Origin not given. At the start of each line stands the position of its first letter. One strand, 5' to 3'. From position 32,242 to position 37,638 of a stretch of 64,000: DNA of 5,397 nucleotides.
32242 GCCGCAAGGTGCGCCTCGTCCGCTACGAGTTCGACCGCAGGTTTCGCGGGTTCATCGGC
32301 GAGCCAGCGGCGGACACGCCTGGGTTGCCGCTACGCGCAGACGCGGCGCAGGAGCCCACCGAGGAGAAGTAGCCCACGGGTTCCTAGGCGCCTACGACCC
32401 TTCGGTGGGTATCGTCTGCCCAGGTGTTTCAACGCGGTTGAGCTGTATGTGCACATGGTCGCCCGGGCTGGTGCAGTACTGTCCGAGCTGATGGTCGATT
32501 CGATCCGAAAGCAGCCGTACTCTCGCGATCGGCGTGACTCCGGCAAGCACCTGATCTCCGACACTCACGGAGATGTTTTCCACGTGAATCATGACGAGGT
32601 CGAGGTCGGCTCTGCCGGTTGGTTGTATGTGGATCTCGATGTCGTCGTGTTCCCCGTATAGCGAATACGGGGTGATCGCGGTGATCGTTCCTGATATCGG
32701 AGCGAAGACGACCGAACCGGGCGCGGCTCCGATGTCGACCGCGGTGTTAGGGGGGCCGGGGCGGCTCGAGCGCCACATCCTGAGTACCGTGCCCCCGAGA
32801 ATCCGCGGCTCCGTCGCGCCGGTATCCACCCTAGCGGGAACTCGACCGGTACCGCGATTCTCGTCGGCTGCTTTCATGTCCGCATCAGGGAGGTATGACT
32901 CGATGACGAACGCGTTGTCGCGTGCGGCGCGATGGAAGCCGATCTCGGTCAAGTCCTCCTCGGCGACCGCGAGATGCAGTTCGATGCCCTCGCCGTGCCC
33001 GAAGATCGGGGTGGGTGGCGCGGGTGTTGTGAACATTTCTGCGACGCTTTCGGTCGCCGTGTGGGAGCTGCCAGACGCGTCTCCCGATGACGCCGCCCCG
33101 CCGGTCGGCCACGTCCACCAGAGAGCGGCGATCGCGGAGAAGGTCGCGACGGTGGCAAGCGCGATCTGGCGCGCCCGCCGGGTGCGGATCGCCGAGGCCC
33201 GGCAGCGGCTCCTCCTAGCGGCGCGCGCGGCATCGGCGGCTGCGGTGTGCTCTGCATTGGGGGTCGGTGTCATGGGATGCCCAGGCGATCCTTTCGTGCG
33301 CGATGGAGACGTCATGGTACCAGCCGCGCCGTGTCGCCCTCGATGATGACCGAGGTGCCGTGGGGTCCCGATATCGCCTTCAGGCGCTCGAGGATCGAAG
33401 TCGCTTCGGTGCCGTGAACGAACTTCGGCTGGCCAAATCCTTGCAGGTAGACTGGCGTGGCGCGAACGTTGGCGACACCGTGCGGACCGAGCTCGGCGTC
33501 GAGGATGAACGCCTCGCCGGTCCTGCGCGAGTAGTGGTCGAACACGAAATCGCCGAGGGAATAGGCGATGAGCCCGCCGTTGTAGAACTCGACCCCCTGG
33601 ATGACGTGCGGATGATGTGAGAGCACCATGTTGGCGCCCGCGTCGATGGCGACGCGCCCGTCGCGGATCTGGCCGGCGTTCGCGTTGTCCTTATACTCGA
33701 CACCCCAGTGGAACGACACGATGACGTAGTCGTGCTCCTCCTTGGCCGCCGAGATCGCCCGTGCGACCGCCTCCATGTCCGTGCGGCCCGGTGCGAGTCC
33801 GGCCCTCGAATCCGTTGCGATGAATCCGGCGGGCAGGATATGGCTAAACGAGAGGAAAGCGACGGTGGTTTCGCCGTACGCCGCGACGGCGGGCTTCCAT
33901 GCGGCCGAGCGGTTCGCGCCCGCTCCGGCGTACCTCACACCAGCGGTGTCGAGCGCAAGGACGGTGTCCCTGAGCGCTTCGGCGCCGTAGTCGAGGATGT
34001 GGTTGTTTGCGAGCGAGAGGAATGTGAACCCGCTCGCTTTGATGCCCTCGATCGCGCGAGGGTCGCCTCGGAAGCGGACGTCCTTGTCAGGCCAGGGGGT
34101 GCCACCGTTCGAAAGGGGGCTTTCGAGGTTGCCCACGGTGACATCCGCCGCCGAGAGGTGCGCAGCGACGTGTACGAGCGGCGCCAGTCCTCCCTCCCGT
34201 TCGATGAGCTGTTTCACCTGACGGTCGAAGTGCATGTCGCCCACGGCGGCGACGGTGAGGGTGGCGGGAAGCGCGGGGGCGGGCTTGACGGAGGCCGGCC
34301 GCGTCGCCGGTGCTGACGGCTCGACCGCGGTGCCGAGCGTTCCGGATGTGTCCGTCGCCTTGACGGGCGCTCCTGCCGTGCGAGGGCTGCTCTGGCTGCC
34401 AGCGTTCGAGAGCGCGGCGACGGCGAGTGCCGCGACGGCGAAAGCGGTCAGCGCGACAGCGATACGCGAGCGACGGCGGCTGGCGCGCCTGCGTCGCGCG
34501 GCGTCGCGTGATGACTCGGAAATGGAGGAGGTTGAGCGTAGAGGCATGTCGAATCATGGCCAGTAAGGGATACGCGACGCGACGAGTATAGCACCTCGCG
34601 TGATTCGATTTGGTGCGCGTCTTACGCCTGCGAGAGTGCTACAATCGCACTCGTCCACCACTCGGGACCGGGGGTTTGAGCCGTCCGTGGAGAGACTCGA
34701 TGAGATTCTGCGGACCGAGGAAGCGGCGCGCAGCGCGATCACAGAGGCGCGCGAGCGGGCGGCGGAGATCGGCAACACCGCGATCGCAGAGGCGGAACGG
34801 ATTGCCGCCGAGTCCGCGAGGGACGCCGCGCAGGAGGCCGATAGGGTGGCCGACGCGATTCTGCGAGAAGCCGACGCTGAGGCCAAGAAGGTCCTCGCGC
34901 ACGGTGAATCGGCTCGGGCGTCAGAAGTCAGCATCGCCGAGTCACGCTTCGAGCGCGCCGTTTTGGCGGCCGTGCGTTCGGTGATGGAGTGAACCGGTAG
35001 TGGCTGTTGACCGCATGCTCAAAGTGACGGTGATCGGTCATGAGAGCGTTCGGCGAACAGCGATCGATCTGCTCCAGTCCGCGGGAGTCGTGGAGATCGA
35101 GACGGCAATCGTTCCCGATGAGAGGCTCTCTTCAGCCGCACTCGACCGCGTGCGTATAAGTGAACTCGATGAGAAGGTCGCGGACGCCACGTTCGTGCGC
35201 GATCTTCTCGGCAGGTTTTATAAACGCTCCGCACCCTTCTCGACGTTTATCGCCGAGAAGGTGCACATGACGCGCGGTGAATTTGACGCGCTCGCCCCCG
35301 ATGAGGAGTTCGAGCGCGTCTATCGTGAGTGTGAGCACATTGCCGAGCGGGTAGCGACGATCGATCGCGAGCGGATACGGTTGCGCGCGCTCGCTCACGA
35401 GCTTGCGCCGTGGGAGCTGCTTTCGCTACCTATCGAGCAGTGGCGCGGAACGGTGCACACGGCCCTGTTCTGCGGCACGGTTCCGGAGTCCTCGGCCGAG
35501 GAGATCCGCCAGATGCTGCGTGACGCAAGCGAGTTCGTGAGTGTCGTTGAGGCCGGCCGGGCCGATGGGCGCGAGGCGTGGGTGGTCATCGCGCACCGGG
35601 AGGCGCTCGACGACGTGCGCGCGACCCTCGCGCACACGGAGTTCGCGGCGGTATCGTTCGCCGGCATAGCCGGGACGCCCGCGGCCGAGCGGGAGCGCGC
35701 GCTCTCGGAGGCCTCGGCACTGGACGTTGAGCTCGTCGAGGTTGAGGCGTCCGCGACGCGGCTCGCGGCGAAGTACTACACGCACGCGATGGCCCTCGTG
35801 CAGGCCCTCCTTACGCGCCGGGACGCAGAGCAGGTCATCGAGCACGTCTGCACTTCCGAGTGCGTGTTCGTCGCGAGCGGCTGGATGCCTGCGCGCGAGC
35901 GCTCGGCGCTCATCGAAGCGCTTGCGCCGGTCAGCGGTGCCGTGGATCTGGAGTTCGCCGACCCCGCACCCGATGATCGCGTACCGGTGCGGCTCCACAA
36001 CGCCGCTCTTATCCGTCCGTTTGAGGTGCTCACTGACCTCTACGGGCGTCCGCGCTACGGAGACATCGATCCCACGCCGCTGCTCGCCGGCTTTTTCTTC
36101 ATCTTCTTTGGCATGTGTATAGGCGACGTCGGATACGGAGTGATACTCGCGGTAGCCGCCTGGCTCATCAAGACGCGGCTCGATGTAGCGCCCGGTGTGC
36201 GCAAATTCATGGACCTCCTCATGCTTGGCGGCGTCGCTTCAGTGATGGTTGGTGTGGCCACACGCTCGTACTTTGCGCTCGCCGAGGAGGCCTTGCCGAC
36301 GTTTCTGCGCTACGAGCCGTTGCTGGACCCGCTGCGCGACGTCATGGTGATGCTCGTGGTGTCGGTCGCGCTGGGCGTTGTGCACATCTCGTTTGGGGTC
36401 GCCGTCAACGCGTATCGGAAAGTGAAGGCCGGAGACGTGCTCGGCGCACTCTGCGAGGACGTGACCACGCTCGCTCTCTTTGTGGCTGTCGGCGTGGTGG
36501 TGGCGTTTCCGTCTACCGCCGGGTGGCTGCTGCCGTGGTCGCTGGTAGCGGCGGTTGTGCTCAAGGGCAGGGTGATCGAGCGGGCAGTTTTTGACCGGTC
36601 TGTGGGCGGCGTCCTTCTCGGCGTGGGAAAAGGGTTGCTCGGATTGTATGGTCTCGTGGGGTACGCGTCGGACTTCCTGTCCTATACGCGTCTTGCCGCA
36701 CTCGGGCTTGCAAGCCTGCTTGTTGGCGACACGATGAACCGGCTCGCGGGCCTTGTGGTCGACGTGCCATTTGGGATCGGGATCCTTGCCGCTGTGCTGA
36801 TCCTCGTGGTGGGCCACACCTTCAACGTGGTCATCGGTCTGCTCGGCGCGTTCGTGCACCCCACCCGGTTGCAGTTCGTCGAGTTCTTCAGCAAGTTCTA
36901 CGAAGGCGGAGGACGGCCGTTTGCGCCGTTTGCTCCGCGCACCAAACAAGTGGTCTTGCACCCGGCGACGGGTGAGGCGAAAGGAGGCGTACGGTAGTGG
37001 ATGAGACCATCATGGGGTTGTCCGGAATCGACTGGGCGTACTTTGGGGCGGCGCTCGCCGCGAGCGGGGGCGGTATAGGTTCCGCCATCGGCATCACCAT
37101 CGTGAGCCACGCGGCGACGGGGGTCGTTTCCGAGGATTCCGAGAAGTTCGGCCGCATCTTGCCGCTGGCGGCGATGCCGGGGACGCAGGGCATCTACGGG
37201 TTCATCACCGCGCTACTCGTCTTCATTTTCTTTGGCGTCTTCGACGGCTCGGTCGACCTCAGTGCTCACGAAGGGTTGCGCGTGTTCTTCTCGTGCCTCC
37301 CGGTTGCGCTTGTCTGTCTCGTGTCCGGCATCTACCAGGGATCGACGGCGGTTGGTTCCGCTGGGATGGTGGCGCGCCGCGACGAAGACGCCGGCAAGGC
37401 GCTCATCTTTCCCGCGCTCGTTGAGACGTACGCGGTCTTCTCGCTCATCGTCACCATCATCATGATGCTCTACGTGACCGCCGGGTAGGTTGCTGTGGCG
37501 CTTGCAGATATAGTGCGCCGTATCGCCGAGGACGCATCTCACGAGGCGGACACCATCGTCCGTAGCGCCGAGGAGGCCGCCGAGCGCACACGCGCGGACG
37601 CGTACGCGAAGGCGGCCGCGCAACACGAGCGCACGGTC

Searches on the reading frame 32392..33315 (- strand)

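Call 70: search_protein_families(library=pfam, proteins=[window:32392-33315:-], max_evalue=0.001)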
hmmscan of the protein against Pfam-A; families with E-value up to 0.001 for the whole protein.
window:32392-33315:- (307 aa): 1 family
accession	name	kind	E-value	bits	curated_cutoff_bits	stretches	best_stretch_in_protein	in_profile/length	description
PF01551.29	Peptidase_M23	-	3.3e-05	24.4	28.7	1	190-294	3-89/96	Peptidase family M23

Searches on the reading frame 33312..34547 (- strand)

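Call 70: search_protein_families(library=pfam, proteins=[window:33312-34547:-], max_evalue=0.001)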
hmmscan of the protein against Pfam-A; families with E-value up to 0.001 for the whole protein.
window:33312-34547:- (411 aa): 1 family
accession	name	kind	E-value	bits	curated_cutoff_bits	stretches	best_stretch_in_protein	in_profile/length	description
PF09587.15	PGA_cap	-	1.6e-70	237.9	27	1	98-337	1-254/255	Bacterial capsule synthesis protein PGA_cap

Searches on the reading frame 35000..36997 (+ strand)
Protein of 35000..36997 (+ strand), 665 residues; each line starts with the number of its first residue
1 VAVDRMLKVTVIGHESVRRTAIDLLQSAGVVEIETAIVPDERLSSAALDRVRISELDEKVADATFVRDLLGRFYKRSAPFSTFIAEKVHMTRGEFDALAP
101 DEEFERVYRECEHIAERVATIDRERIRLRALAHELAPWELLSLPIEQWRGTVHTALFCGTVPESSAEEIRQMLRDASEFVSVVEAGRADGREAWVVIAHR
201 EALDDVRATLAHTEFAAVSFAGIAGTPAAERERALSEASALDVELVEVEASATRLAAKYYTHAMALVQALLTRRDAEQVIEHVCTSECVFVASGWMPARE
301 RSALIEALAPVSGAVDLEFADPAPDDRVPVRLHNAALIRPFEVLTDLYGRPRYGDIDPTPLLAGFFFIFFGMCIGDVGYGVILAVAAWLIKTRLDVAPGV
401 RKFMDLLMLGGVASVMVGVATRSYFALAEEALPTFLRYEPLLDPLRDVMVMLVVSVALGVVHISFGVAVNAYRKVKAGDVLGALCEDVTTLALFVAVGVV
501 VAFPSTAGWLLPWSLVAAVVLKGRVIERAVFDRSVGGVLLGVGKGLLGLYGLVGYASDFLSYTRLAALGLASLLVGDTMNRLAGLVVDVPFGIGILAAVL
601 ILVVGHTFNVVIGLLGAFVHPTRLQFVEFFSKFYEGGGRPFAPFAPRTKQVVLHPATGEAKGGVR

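Call 70: search_protein_families(library=pfam, proteins=[window:35000-36997:+], max_evalue=0.001)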
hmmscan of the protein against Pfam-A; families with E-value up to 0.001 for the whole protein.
window:35000-36997:+ (665 aa): 1 family
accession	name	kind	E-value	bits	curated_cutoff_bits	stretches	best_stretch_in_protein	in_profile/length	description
PF01496.24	V_ATPase_I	-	5.4e-19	68.1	30.7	2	556-644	719-813/815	V-type ATPase 116kDa subunit family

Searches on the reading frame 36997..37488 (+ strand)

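Call 70: search_protein_families(library=pfam, proteins=[window:36997-37488:+], max_evalue=0.001)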
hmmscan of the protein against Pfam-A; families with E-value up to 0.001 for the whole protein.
window:36997-37488:+ (163 aa): 1 family
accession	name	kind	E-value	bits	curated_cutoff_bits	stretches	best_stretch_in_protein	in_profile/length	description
PF00137.26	ATP-synt_C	-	3e-28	98.3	24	2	16-74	1-59/60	ATP synthase subunit C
